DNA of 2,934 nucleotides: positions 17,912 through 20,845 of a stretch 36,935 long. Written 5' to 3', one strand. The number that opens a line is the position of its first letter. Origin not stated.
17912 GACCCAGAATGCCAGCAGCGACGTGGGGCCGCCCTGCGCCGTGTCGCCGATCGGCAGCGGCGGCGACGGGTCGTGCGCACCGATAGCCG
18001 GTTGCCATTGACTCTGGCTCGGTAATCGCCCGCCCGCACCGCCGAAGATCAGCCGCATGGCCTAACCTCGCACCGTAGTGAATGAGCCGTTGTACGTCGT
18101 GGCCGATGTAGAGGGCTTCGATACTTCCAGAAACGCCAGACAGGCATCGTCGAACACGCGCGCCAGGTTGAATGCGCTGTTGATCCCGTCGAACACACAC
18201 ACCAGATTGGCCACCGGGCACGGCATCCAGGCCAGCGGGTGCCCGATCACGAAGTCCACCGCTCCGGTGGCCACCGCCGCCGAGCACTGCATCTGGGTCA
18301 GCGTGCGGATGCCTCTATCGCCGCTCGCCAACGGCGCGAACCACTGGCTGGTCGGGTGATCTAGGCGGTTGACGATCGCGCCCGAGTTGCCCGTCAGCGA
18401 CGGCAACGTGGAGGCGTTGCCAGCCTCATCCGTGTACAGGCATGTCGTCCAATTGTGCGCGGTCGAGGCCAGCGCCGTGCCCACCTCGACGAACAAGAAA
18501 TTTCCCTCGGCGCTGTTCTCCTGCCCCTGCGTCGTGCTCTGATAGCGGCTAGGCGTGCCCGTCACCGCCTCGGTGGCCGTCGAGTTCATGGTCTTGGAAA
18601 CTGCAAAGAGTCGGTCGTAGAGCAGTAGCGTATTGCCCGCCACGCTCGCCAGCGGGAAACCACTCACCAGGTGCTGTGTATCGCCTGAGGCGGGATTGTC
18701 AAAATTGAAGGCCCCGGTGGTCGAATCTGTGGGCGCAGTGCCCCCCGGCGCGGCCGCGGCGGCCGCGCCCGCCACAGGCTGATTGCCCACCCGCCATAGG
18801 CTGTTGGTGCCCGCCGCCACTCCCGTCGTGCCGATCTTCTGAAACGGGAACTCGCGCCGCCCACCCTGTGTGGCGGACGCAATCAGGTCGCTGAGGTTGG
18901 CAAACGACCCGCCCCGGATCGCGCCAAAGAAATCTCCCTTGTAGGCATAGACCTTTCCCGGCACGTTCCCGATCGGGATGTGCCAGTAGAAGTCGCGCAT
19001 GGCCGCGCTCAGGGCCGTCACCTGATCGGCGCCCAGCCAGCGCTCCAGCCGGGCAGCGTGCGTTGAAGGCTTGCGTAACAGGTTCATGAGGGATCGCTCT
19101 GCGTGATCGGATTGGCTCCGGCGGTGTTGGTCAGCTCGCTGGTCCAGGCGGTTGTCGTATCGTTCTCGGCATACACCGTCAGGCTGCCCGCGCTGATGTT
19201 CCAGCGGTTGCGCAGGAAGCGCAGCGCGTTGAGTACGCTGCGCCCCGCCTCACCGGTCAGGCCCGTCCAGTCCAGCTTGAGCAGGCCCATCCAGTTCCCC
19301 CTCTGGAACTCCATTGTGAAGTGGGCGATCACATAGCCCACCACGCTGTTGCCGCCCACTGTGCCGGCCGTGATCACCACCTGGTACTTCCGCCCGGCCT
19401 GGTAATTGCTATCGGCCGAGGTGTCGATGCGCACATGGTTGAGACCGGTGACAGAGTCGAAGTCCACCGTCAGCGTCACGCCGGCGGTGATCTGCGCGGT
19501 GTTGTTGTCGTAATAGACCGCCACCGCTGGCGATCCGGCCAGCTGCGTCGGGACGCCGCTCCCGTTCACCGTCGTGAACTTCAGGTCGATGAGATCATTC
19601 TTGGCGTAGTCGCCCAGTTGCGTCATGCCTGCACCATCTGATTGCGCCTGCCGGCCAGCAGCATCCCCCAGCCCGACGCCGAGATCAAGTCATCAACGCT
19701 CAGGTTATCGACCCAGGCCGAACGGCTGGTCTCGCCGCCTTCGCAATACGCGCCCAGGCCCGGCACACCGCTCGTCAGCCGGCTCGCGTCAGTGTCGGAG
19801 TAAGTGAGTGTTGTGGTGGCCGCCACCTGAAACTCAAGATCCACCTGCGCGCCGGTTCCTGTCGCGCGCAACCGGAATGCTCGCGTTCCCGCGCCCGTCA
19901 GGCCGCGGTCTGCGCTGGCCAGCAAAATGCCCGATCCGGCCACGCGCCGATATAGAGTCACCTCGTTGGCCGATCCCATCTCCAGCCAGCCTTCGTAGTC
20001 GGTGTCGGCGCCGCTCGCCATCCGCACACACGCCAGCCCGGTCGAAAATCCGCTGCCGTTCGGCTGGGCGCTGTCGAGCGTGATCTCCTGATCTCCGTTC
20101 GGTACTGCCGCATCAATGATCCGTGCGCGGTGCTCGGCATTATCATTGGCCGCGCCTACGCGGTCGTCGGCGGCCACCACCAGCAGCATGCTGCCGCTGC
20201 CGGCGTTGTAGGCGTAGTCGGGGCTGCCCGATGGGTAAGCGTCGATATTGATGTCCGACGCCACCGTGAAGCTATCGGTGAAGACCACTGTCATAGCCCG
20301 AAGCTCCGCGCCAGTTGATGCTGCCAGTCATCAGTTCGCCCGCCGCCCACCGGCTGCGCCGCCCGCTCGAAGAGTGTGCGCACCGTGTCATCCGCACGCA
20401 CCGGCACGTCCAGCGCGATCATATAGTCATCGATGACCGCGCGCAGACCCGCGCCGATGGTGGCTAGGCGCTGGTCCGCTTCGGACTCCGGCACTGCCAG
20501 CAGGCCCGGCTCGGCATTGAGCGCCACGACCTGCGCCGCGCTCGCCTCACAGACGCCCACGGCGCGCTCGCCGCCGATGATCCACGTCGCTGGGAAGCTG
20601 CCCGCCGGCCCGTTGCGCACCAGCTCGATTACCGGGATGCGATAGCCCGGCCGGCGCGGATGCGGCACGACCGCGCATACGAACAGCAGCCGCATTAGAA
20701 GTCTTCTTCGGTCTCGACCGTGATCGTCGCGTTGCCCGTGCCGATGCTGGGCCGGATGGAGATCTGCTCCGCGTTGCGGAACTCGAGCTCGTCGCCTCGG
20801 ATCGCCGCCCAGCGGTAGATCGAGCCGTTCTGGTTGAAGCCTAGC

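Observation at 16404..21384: Eight translationally coupled genes of unknown function between terminase and portal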

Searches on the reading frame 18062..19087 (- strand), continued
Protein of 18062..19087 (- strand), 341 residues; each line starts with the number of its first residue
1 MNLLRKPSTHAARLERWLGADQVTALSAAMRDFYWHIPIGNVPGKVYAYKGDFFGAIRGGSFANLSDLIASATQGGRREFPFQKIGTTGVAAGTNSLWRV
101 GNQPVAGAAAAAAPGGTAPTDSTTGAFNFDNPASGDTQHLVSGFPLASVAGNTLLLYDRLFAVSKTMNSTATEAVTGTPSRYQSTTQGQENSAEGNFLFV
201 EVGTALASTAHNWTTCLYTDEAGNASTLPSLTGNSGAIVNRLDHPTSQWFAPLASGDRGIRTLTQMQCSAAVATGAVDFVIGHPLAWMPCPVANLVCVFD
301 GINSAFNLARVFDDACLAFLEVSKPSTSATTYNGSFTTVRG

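Call 102: find_related_loci(query=A1, collection=genome_contigs, flank=8000)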
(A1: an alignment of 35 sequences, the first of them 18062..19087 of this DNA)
Query A1 (341 aa) in genome_contigs; peptide patterns used: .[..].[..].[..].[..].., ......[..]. (x = any residue, [..] = any of these).
33 stretches matched a pattern; 23 encode a relative of the query (tblastn E <= 1e-3); 23 distinct loci.
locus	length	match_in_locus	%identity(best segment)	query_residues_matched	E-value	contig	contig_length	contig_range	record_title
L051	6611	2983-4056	61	6-324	6e-126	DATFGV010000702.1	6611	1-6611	MAG TPA_asm: Vineibacter sp. isolate SMAG_U8672 k141_556204, whole genome shotgun sequence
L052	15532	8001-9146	57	1-341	4e-122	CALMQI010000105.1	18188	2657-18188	MAG TPA_asm: uncultured Burkholderiales bacterium isolate SRR5739202_bin.26_CONCOCT_v1.1_MAG genome assembly, contig: ER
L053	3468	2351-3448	57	13-341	3e-124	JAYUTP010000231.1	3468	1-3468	MAG: Candidatus Tenderia sp. isolate GL12_Up_metabinner_6 GL12_Up_metabinner_6_230, whole genome shotgun sequence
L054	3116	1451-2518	58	6-324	1e-124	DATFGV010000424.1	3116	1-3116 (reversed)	MAG TPA_asm: Vineibacter sp. isolate SMAG_U8672 k141_1389502, whole genome shotgun sequence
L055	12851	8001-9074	57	9-332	4e-120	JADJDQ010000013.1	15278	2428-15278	MAG: Candidatus Intricatilinea gracilis isolate Aved_18-Q3-R54-62_MAXAC.235 tig00072677-10-152350, whole genome shotgun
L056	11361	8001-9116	58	8-341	1e-114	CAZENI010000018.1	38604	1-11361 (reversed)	MAG TPA_asm: uncultured Opitutus sp. isolate SRP292972_co3_40 genome assembly, contig: NODE_724_length_38604_cov_7.08321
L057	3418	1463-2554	54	3-336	2e-114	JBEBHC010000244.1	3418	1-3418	MAG: Devosia sp. isolate ATF_12 NODE_23673_length_3418_cov_2.549262, whole genome shotgun sequence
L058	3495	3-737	74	98-341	7e-114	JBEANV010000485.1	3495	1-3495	MAG: Pseudomonadota bacterium isolate marshallgulch_2019_sw_WHONDRS-S19S_0035_B_bin.7 scaffold_1191525, whole genome sho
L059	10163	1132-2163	57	37-341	1e-110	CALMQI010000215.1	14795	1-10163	MAG TPA_asm: uncultured Burkholderiales bacterium isolate SRR5739202_bin.26_CONCOCT_v1.1_MAG genome assembly, contig: ER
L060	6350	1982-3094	53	6-341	4e-104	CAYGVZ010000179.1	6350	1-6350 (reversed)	MAG TPA_asm: uncultured Pirellulales bacterium isolate ERP119294_co1_334 genome assembly, contig: NODE_18543_length_6350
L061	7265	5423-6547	50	4-336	4e-98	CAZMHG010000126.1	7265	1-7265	MAG TPA_asm: uncultured Ilumatobacteraceae bacterium isolate SRP298887_co1_111 genome assembly, contig: NODE_12222_lengt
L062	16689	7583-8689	52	1-334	5e-98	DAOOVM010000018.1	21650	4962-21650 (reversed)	MAG TPA_asm: Rhodanobacteraceae bacterium isolate AMR_MDS_2441 NODE_1641_length_21650_cov_8.221440, whole genome shotgun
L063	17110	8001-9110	50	5-339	3e-97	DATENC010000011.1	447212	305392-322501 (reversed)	MAG TPA_asm: Burkholderiales bacterium isolate SMAG_U8959 k141_1480536, whole genome shotgun sequence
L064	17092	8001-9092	51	8-336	2e-94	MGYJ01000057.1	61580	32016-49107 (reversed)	MAG: Gammaproteobacteria bacterium RIFCSPHIGHO2_12_FULL_63_22 rifcsphigho2_12_scaffold_380, whole genome shotgun sequenc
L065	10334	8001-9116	50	3-334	6e-93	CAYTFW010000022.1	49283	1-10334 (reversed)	MAG TPA_asm: uncultured Rhizobiaceae bacterium isolate binchicken_co311_107 genome assembly, contig: NODE_1223_length_49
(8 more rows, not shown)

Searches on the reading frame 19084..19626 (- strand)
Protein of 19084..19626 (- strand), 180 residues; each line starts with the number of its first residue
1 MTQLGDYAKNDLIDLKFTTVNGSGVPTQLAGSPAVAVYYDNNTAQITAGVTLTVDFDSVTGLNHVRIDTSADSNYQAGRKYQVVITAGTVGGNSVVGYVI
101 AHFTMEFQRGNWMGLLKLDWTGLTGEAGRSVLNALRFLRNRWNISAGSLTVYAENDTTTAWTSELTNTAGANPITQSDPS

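Call 3: search_protein_families(library=pfam, proteins=[window:19084-19626:-], max_evalue=0.1)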
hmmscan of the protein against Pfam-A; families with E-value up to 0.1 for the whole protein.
window:19084-19626:- (180 aa): 0 families

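Call 4: search_protein_families(library=phrogs, proteins=[window:19084-19626:-], max_evalue=0.1)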
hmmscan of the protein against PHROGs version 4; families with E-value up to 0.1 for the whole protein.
window:19084-19626:- (180 aa): 1 family
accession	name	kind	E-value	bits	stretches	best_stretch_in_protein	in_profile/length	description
phrog_16303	-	unknown function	0.07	14.3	0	39-85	4-49/67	-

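Call 7: search_protein_families(library=ncbifam, proteins=[window:19084-19626:-], max_evalue=0.1)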
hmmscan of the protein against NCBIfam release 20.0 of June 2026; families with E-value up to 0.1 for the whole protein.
window:19084-19626:- (180 aa): 0 families

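Call 33: find_related_loci(query=window:19084-19626:-, collection=viral_contigs, flank=10000)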
Query window:19084-19626:- (180 aa) in viral_contigs; peptide patterns used: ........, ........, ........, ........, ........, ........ (x = any residue, [..] = any of these).
3 stretches matched a pattern, but none encodes a relative of the query by tblastn (E <= 1e-3).

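Call 39: search_solved_structures(query=window:19084-19626:-, max_evalue=10)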
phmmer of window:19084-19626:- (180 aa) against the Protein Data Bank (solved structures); distinct sequences matched with E-value up to 10: 0.

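Call 85: find_homologous_proteins(query=window:19084-19626:-, max_evalue=0.001)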
Query window:19084-19626:- (180 aa): 402 proteins with E <= 0.001 among 587 candidates; the best 120 are listed.
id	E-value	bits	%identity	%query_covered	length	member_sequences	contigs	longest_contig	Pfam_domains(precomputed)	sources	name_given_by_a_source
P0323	1.0e-112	392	100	100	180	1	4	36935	-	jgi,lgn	jgi:hypothetical protein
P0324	1.7e-59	219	63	98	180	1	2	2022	-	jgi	-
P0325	6.1e-51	191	45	100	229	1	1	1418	-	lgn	-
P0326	1.2e-49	187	60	88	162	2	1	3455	-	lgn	-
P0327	6.8e-48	181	54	93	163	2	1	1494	-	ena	-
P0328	8.1e-48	181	58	58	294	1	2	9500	-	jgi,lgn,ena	jgi:hypothetical protein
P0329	2.3e-47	179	46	100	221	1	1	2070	-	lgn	-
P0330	2.8e-47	179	54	98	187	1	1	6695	-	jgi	jgi:hypothetical protein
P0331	2.3e-46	176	54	100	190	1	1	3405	-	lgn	-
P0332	8.8e-46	174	57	56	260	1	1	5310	-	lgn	-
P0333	9.8e-46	174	60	59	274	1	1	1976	-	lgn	-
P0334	1.0e-45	174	56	59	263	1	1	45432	-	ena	-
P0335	1.1e-45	174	60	57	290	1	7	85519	-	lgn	-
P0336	1.1e-45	174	53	98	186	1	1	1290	-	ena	-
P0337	1.2e-45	174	45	100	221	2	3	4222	-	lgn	-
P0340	3.4e-45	172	67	57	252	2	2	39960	-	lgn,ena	-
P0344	6.5e-43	165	52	98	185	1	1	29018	-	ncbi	-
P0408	8.6e-31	125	52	69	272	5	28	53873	-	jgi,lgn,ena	jgi:hypothetical protein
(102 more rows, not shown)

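Call 86: find_encoding_contigs(protein=P0340, flank=10000, max_places=1)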
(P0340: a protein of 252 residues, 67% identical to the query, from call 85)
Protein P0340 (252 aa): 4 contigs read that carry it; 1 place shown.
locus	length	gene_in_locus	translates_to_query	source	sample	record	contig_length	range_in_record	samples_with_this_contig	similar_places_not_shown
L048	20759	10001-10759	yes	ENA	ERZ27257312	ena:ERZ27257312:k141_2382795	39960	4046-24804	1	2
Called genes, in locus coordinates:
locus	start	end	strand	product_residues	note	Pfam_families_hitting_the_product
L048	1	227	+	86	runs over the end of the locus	-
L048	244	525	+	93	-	-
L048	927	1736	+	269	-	PF07120:DUF1376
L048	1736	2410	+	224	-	PF20081:DUF6475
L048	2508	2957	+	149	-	-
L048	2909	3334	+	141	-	-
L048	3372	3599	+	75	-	-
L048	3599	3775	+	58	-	-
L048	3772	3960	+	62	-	-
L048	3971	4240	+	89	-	-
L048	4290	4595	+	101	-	-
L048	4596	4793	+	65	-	-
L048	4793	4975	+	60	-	-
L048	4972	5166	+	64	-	-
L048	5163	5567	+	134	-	-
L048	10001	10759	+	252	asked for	-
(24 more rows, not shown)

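Call 87: find_encoding_contigs(protein=P0344, flank=10000, max_places=1)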
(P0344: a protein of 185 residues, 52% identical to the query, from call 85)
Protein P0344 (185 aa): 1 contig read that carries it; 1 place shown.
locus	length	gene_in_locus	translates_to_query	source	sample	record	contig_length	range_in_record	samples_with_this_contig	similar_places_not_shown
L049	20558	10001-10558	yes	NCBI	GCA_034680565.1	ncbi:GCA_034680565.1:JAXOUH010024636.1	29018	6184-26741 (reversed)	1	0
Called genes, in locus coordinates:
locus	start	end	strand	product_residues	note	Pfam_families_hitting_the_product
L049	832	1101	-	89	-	-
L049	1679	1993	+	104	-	-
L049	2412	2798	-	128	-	-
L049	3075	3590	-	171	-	-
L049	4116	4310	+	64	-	-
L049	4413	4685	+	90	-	-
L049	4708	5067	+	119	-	-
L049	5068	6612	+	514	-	-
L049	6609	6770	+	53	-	-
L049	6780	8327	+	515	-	-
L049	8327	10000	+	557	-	PF13472:Lipase_GDSL_2 (weak)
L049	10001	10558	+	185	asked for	-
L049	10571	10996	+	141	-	-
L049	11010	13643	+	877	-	-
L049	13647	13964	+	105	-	-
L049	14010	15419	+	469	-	PF06381:Phage_portal_3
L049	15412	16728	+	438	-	-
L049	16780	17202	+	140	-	-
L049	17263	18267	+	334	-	PF19774:DUF6260, PF04454:Linocin_M18 (weak)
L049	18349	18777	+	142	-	-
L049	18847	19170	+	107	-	-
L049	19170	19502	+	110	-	-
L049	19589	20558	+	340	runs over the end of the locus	PF01041:DegT_DnrJ_EryC1, PF01212:Beta_elim_lyase (weak)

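Call 88: find_encoding_contigs(protein=P0408, flank=10000, max_places=1)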
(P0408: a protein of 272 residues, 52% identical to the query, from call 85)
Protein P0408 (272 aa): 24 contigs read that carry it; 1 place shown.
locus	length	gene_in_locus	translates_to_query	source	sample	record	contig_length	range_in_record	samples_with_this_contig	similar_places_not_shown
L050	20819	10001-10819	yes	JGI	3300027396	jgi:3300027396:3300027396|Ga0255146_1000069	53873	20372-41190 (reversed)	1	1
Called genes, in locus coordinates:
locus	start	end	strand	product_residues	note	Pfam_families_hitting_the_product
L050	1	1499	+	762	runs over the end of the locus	PF16510:P22_portal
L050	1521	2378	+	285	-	-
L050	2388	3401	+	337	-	-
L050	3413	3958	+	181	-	-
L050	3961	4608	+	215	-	PF24175:SU10_adaptor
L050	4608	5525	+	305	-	PF24175:SU10_adaptor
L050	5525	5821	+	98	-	-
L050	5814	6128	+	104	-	-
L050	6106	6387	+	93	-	-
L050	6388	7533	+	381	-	-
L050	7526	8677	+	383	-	-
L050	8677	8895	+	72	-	-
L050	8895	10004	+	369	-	-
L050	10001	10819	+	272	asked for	-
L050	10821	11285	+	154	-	PF23140:Gp80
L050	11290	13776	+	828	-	-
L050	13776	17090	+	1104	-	-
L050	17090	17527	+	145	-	-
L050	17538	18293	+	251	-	-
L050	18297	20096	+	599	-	-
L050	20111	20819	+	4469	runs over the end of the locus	-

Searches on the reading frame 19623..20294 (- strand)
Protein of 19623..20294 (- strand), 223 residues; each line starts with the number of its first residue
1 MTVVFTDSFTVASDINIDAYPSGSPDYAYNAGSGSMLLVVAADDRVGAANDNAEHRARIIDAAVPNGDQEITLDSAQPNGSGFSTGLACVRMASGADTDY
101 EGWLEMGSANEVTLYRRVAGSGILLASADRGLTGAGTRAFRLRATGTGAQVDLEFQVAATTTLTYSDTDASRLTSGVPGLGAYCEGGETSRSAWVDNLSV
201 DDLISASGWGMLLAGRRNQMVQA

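Call 3: search_protein_families(library=pfam, proteins=[window:19623-20294:-], max_evalue=0.1)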
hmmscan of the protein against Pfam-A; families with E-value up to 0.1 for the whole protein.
window:19623-20294:- (223 aa): 0 families

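Call 4: search_protein_families(library=phrogs, proteins=[window:19623-20294:-], max_evalue=0.1)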
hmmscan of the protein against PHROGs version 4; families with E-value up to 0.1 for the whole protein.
window:19623-20294:- (223 aa): 0 families

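Call 7: search_protein_families(library=ncbifam, proteins=[window:19623-20294:-], max_evalue=0.1)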
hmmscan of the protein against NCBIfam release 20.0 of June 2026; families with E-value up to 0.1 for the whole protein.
window:19623-20294:- (223 aa): 0 families

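Call 32: find_related_loci(query=window:19623-20294:-, collection=viral_contigs, flank=10000)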
Query window:19623-20294:- (223 aa) in viral_contigs; peptide patterns used: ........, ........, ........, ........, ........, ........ (x = any residue, [..] = any of these).
19 stretches matched a pattern; 1 encode a relative of the query (tblastn E <= 1e-3); 1 distinct loci.
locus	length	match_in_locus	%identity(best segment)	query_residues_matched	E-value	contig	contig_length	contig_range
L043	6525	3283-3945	51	1-220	1e-52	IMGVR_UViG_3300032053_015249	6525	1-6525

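Call 38: search_solved_structures(query=window:19623-20294:-, max_evalue=10)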
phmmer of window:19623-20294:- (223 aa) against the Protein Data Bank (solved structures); distinct sequences matched with E-value up to 10: 3.
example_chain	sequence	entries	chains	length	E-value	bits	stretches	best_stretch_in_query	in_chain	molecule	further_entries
7pi6_A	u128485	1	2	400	1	12.8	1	47-130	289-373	65 kDa invariant surface glycoprotein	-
1st6_A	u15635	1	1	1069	1.3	12.4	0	136-199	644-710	Vinculin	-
6nr7_A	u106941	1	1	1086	1.4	12.4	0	136-199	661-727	Vinculin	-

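Call 95: search_solved_structures(query=A5, max_evalue=10)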
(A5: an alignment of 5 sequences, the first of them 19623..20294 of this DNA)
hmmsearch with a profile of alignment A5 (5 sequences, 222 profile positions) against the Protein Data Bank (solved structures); distinct sequences matched with E-value up to 10: 0.

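Call 97: search_protein_families(library=pfam, alignment_id=A6, max_evalue=0.01)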
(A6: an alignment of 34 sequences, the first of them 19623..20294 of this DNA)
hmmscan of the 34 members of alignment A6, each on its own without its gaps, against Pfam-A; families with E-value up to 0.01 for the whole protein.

A. member 1, window:19623-20294:- (223 aa): 0 families

B. families by the number of members that match (of 34 scanned): 7 families
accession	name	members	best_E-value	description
PF22237.3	SO2946-like_C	1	2.2e-13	SO2946-like, C-terminal domain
PF23140.1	Gp80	1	4.3e-05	Podophage GP4 fiber I protein gp80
PF03958.22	Secretin_N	1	0.00098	Bacterial type II/III secretion system short domain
PF02894.22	GFO_IDH_MocA_C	1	0.0017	Oxidoreductase family, C-terminal alpha/beta domain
PF13229.12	Beta_helix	1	0.004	Right handed beta helix region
PF10895.14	DUF2715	1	0.0083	Domain of unknown function (DUF2715)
PF03752.18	ALF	1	0.0087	Short repeats of unknown function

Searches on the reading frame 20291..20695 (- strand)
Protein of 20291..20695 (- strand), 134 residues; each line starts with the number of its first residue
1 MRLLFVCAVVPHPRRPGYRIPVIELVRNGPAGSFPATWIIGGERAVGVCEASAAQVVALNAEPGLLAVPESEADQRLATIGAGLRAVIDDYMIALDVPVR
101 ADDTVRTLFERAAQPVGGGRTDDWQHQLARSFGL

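Call 3: search_protein_families(library=pfam, proteins=[window:20291-20695:-], max_evalue=0.1)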
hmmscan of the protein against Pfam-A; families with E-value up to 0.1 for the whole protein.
window:20291-20695:- (134 aa): 0 families

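Call 4: search_protein_families(library=phrogs, proteins=[window:20291-20695:-], max_evalue=0.1)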
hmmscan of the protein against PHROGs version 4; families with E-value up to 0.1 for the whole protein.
window:20291-20695:- (134 aa): 1 family
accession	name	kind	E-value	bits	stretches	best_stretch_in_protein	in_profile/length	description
phrog_28969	-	unknown function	0.071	14.7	1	39-93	30-88/120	-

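Call 7: search_protein_families(library=ncbifam, proteins=[window:20291-20695:-], max_evalue=0.1)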
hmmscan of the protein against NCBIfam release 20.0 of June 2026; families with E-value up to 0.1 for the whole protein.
window:20291-20695:- (134 aa): 0 families
